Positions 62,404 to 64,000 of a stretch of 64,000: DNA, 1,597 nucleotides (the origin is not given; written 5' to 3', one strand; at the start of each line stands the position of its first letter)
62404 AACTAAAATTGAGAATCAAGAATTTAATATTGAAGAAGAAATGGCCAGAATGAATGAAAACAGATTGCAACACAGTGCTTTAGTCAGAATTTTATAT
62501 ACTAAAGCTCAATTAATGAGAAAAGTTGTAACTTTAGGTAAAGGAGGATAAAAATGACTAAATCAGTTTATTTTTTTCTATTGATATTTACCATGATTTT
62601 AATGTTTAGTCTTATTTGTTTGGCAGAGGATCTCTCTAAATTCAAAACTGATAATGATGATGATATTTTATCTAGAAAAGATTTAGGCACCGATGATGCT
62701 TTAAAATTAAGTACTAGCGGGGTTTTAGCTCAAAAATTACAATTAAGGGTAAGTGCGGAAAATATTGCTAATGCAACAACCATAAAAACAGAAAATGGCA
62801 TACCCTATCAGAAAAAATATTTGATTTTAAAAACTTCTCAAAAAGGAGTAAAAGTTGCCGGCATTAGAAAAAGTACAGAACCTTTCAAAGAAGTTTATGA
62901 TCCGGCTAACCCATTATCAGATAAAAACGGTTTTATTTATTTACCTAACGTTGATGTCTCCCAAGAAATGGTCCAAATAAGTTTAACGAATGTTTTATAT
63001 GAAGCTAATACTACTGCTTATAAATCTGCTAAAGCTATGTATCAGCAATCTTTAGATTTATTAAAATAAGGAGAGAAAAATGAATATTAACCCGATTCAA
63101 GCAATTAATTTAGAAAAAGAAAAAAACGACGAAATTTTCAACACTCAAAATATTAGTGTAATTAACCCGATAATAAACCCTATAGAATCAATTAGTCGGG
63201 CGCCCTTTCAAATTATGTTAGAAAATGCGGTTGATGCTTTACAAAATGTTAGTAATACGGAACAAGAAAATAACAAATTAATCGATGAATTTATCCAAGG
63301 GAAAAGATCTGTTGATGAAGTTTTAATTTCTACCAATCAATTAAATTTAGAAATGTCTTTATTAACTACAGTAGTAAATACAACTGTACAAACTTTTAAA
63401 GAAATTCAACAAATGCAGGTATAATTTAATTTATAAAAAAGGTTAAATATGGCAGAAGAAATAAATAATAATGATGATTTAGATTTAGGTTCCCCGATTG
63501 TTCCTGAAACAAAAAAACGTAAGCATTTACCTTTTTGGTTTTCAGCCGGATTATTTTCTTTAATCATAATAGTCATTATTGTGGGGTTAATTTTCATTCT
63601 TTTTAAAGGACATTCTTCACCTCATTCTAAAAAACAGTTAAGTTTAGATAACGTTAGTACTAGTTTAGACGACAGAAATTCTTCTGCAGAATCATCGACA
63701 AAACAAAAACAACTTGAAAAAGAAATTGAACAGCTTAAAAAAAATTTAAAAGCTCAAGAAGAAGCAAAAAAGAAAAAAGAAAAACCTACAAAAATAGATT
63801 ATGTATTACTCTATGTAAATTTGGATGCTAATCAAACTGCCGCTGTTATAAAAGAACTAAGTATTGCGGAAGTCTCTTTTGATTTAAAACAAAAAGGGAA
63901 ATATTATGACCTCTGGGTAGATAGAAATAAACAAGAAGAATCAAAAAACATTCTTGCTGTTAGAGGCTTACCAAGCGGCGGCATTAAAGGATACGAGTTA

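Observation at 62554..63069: Flagellar rod proteins FlgC (and probably FlgF) carry N-terminal hydrophobic, signal-peptide-like extensions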

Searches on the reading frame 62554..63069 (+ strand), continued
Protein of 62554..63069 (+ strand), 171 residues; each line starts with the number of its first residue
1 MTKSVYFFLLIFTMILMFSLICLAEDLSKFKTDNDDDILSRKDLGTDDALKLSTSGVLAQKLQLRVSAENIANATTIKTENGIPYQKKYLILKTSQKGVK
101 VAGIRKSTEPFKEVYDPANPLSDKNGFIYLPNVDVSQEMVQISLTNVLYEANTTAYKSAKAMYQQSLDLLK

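Call 49: find_encoding_contigs(protein=P0052, flank=10000, max_places=1)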
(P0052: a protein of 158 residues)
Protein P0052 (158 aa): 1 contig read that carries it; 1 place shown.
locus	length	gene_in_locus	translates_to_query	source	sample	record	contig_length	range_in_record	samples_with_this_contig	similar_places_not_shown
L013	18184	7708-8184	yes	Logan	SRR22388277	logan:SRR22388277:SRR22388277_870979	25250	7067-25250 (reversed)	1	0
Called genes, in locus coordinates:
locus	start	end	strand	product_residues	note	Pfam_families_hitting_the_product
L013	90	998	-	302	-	PF14559:TPR_19 (weak)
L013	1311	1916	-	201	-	-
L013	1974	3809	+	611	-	PF00005:ABC_tran, PF02463:SMC_N (faint), PF13175:AAA_15 (faint), PF13476:AAA_23 (faint), PF13555:AAA_29 (faint), PF13304:AAA_21 (faint), PF12848:ABC_tran_Xtn, PF00005:ABC_tran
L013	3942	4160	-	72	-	-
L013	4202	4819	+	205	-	-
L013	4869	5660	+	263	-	PF00175:NAD_binding_1, PF10418:DHODB_Fe-S_bind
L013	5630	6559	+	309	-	PF01180:DHO_dh, PF01207:Dus, PF03060:NMO (weak)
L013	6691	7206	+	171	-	-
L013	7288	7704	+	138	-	PF00460:Flg_bb_rod (faint)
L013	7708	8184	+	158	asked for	PF00460:Flg_bb_rod (weak), PF06429:Flg_bbr_C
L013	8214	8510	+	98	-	PF02049:FliE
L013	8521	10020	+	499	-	PF01514:YscJ_FliF, PF08345:YscJ_FliF_C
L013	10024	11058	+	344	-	PF03448:MgtE_N (faint), PF14842:FliG_N, PF14841:FliG_M, PF01706:FliG_C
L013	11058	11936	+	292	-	PF02108:FliH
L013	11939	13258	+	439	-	PF02874:ATP-synt_ab_N, PF00006:ATP-synt_ab, PF18269:T3SS_ATPase_C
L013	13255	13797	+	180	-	PF02050:FliJ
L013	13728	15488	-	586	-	PF00512:HisKA, PF02518:HATPase_c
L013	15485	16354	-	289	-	PF08668:HDOD, PF01966:HD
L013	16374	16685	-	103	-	-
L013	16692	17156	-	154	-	PF13581:HATPase_c_2, PF02518:HATPase_c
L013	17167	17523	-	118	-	PF01740:STAS, PF13466:STAS_2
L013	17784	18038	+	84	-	PF01197:Ribosomal_L31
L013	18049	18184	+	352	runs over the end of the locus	PF03462:PCRF, PF00472:RF-1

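Call 50: find_encoding_contigs(protein=P0040, flank=10000, max_places=1)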
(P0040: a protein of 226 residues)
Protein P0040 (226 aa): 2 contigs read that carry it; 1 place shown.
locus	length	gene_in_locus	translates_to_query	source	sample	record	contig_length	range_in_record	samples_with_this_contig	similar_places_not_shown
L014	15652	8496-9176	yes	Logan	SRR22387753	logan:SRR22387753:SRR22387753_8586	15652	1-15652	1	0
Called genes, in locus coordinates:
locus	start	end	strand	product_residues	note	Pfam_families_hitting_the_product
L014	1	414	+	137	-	?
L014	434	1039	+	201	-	PF01464:SLT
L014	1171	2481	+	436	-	PF02120:Flg_hook (weak)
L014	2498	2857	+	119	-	PF01312:Bac_export_2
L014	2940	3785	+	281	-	PF22692:LlgE_F_G_D1, PF06429:Flg_bbr_C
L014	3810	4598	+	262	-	PF00460:Flg_bb_rod (weak), PF22692:LlgE_F_G_D1, PF06429:Flg_bbr_C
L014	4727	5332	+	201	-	PF13144:ChapFlgA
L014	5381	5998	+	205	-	PF02107:FlgH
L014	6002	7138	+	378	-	PF02119:FlgI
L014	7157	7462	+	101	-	PF10135:Rod-binding (faint)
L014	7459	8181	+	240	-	PF04542:Sigma70_r2, PF04545:Sigma70_r4, PF08281:Sigma70_r4_2 (weak)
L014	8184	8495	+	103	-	PF00460:Flg_bb_rod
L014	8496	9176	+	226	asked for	PF06429:Flg_bbr_C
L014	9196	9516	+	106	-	PF02049:FliE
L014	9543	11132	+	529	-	PF01514:YscJ_FliF, PF08345:YscJ_FliF_C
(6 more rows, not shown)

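Call 52: predict_structure(alignment_id=A1)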
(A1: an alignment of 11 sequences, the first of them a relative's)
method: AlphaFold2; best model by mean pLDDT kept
length: 171 residues; sequences in the alignment: 11
mean_pLDDT: 82.1   pTM: 0.61
mean pLDDT of the five models: 82.1, 81.2, 80.6, 79.9, 75.9
residues with pLDDT >= 90: 69; 70-90: 75; 50-70: 10; < 50: 17
segments of 3 or more residues with pLDDT < 50: 27-43
pLDDT, mean of each block of 10 residues (from residue 1): 82 84 54 41 61 88 94 87 90 86 91 91 90 94 93 87 83 67
secondary structure, 60 per line:
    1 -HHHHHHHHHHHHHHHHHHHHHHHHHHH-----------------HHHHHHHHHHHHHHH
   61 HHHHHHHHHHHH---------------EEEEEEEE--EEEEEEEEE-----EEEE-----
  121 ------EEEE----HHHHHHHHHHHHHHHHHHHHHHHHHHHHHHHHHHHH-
elements in order: H2-28 H46-72 E88-95 E98-106 E112-115 E127-130 H135-170
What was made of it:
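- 62554..62625 (+): Predicted Sec/SPase I signal peptide of FlgC, residues 1-24: MTK + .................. + CLA, with cleavage predicted after Ala24. AlphaFold2 predicts a helix over residues 2-28 (call 52).
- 62626..62688 (+): Polar, acidic linker (residues 25-45: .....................). About 15 of these residues are an insertion private to this genome. pLDDT is below 50 for residues 27-43 (call 52).
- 62689..63066 (+): Canonical FlgC rod domain (residues 46-171): N-terminal helix, beta domain, C-terminal helix. AlphaFold2 gives H46-72, strands between 88 and 130, and H135-170, with pLDDT 86-94 (call 52).
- On FlgC (NCBIfam TIGR01395, flagellar basal-body rod protein FlgC): AlphaFold2 predicts helices 46-72 and 135-170 (call 52).
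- AlphaFold2 gives a separate hydrophobic helix (residues 2-28), a disordered linker (27-43) and a full FlgC fold from residue 46 (call 52).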

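Call 53: find_homologous_proteins(query=P0052, max_evalue=1e-10)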
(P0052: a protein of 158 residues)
Query P0052 (158 aa): 175 proteins with E <= 1e-10 among 192 candidates; the best 120 are listed.
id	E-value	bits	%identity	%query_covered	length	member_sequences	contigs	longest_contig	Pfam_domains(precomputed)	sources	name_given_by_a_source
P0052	1.5e-94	331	100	100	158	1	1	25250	PF06429.19,PF00460.26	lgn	-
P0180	9.4e-32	128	49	85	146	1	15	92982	PF06429.19,PF00460.26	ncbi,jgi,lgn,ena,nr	ncbi:MAG: flagellar basal body rod protein FlgC [Clostridiaceae bacterium]|nr:flagellar basal body r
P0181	1.2e-31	128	49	85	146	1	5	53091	PF06429.19,PF00460.26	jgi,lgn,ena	-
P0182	3.2e-31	126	46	84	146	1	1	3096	PF06429.19,PF00460.26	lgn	-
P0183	4.5e-31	126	46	85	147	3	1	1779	PF06429.19,PF00460.26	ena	-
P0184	1.6e-30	124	48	85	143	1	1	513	PF06429.19,PF00460.26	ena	-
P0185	2.2e-30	124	45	85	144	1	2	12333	PF06429.19,PF00460.26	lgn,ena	-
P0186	2.4e-30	123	48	84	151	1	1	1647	PF06429.19,PF00460.26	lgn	-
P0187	2.4e-30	123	46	82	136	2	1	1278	PF06429.19,PF00460.26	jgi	-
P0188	4.3e-30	123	48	85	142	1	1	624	PF06429.19,PF00460.26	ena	-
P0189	5.3e-30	122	45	85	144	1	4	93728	PF06429.19,PF00460.26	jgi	jgi:flagellar basal-body rod protein FlgC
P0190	6.0e-30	122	46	85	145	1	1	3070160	PF06429.19,PF00460.26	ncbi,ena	-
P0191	7.2e-30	122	46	82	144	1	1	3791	PF06429.19,PF00460.26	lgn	-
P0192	1.0e-29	121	47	84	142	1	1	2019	PF06429.19,PF00460.26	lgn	-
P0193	1.5e-29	121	45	85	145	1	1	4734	PF06429.19,PF00460.26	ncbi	-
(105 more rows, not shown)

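Call 65: search_protein_families(library=pfam, proteins=[L009:12213-12791:+, L008:10075-10623:+, L012:13021-13545:+, L009:12791-13966:+], max_evalue=0.01)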
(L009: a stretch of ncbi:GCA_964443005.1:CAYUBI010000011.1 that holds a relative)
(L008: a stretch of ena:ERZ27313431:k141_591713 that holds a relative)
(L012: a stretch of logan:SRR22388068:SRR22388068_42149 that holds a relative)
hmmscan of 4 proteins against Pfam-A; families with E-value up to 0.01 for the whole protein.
L009:12213-12791:+ (193 aa): 1 family
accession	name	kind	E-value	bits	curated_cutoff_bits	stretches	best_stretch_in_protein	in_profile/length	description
PF14842.11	FliG_N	-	1.1e-06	29.6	25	1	4-64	2-60/104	FliG N-terminal domain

L008:10075-10623:+ (183 aa): 1 family
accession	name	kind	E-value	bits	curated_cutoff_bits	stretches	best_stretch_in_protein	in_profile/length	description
PF14842.11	FliG_N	-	7.2e-07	30.2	25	1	4-43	3-42/104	FliG N-terminal domain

L012:13021-13545:+ (175 aa): 0 families

L009:12791-13966:+ (392 aa): 1 family
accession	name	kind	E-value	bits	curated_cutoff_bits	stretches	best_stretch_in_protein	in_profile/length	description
PF02108.21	FliH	-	4.5e-22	78.8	24.1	1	149-273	4-125/128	Flagellar assembly protein FliH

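Call 67: find_related_loci(query=A3, collection=metagenome_contigs, flank=10000)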
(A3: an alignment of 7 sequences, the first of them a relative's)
Query A3 (171 aa) in metagenome_contigs; peptide patterns used: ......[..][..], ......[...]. (x = any residue, [..] = any of these).
206 stretches matched a pattern; 15 encode a relative of the query (tblastn E <= 1e-3); 15 distinct loci.
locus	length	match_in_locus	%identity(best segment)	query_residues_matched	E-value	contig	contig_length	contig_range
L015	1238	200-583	75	45-171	5e-68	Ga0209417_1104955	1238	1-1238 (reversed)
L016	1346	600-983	65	44-171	4e-59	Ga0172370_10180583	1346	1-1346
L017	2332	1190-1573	63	45-171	3e-54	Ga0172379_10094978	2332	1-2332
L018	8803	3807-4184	52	47-171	1e-42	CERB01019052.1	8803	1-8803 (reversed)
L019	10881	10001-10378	52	47-171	1e-42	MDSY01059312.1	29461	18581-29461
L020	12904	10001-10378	50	47-171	1e-41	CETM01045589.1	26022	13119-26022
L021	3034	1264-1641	49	47-171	8e-42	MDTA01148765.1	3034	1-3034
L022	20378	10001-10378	50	47-171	9e-42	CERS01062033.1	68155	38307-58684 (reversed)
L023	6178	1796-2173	48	47-171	3e-41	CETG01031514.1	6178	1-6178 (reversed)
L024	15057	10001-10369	49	47-168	5e-40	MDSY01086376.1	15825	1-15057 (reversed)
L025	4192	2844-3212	49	47-168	5e-40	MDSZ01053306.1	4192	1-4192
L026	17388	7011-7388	51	47-171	7e-42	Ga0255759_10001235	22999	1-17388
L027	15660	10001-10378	50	47-171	1e-41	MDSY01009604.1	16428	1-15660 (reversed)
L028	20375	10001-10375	44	47-171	3e-31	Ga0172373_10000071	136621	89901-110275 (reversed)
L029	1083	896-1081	58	44-105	3e-21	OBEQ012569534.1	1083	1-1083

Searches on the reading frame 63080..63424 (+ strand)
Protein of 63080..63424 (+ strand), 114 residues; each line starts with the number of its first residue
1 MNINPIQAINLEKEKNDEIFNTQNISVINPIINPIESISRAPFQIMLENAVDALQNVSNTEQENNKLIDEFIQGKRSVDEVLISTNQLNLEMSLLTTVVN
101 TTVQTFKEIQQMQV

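Call 3: search_protein_families(library=pfam, proteins=[window:63080-63424:+], max_evalue=0.01)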
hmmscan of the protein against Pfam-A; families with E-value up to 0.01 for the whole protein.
window:63080-63424:+ (114 aa): 1 family
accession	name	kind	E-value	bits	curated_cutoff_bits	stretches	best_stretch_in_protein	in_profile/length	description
PF02049.23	FliE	-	4.1e-11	43.3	22.4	1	41-114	18-89/89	Flagellar hook-basal body complex protein FliE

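Call 4: search_protein_families(library=ncbifam, proteins=[window:63080-63424:+], max_evalue=0.01)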
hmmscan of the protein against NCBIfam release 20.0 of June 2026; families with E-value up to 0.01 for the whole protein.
window:63080-63424:+ (114 aa): 1 family
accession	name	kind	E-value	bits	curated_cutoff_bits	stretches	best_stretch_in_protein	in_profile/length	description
TIGR00205.2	fliE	equivalog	1.3e-08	35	30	1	52-114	7-71/71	flagellar hook-basal body complex protein FliE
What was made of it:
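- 63080..63424 (+): fliE, with a canonical N-terminus (internal negative control). PF02049 and TIGR00205 match (calls 3, 4).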

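Call 43: find_encoding_contigs(protein=window:63080-63424:+, flank=10000, max_places=3)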
Protein window:63080-63424:+ (114 aa): 2 contigs read that carry it; 2 places shown.
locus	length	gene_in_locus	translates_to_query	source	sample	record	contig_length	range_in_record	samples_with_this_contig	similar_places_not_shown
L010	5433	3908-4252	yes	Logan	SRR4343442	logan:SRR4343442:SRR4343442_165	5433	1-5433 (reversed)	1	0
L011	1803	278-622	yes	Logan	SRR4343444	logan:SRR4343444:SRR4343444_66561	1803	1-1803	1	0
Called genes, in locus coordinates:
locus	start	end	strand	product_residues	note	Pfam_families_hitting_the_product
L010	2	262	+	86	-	?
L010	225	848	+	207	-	PF02107:FlgH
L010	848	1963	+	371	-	PF02119:FlgI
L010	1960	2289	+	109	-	-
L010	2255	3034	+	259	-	PF04542:Sigma70_r2, PF08281:Sigma70_r4_2 (weak), PF04545:Sigma70_r4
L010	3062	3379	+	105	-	-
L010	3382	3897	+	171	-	PF06429:Flg_bbr_C (weak)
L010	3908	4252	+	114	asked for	PF02049:FliE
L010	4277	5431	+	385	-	?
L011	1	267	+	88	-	?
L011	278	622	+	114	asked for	PF02049:FliE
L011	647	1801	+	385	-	?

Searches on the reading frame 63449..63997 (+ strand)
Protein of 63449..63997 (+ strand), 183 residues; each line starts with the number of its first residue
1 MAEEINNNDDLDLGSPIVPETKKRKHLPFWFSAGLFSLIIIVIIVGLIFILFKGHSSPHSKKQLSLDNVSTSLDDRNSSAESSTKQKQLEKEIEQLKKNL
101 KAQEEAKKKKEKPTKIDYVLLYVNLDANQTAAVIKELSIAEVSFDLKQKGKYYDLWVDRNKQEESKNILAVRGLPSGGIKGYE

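Call 65: search_protein_families(library=pfam, proteins=[window:63449-63997:+], max_evalue=0.01)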
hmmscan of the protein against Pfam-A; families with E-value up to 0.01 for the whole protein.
window:63449-63997:+ (183 aa): 7 families
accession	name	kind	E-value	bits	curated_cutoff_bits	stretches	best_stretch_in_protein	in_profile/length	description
PF08496.15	Peptidase_S49_N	-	3.4e-06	27.7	27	1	35-137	13-113/147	Peptidase family S49 N-terminal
PF01514.23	YscJ_FliF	-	1.3e-05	25.6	24.4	1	115-183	3-70/179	Secretory protein of YscJ/FliF family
PF12698.13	ABC2_membrane_3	-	0.0016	18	31.6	1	35-169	4-117/347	ABC-2 family transporter protein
PF17561.7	TssO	-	0.0017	19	29.2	1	38-102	14-80/148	Type VI secretion system, TssO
PF09581.16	Spore_III_AF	-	0.0073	16.8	28.3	1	36-163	27-137/185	Stage III sporulation protein AF (Spore_III_AF)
PF18971.5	CagA_N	-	0.009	14.4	27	0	49-162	378-491/876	CagA protein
PF22251.1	PFF1_TM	-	0.0091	16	32.3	1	24-115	92-181/300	Vacuolar membrane protease, transmembrane domain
